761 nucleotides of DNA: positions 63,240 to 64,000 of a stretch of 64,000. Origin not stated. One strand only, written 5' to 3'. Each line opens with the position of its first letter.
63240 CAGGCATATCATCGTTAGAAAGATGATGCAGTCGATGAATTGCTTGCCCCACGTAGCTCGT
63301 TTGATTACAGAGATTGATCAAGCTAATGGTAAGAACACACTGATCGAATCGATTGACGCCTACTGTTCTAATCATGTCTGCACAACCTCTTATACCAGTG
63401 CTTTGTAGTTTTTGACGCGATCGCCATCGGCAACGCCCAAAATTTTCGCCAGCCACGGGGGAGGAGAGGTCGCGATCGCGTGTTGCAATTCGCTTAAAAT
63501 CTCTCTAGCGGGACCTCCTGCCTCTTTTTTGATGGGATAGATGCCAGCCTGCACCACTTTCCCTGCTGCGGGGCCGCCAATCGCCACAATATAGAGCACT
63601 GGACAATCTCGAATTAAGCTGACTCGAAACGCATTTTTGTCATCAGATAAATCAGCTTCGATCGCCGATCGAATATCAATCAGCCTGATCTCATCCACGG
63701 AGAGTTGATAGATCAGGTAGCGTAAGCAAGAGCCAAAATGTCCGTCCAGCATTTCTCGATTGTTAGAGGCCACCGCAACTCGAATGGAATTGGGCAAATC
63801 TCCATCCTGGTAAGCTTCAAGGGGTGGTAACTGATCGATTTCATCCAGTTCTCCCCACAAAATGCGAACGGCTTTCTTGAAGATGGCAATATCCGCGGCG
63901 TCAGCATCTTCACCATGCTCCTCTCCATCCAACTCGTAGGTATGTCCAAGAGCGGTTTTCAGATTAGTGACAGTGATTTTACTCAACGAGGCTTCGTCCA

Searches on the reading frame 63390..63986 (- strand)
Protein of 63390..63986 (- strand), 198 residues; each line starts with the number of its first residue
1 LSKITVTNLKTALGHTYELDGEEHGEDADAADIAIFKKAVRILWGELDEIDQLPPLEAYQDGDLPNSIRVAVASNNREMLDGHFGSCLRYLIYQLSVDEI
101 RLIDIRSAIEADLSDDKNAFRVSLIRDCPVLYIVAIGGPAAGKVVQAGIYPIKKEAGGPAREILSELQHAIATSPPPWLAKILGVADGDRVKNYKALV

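Call 46: search_protein_families(library=pfam, proteins=[window:63390-63986:-], max_evalue=0.00001)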
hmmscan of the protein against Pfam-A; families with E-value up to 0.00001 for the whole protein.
window:63390-63986:- (198 aa): 2 families
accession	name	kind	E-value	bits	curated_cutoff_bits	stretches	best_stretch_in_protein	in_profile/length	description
PF02579.22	Nitro_FeMo-Co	-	4e-16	59.5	26.3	1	77-168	2-93/94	Dinitrogenase iron-molybdenum cofactor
PF16844.10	DIMCO_N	-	4.2e-11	43.4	36.7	1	2-55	42-91/91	Dinitrogenase iron-molybdenum cofactor, N-terminal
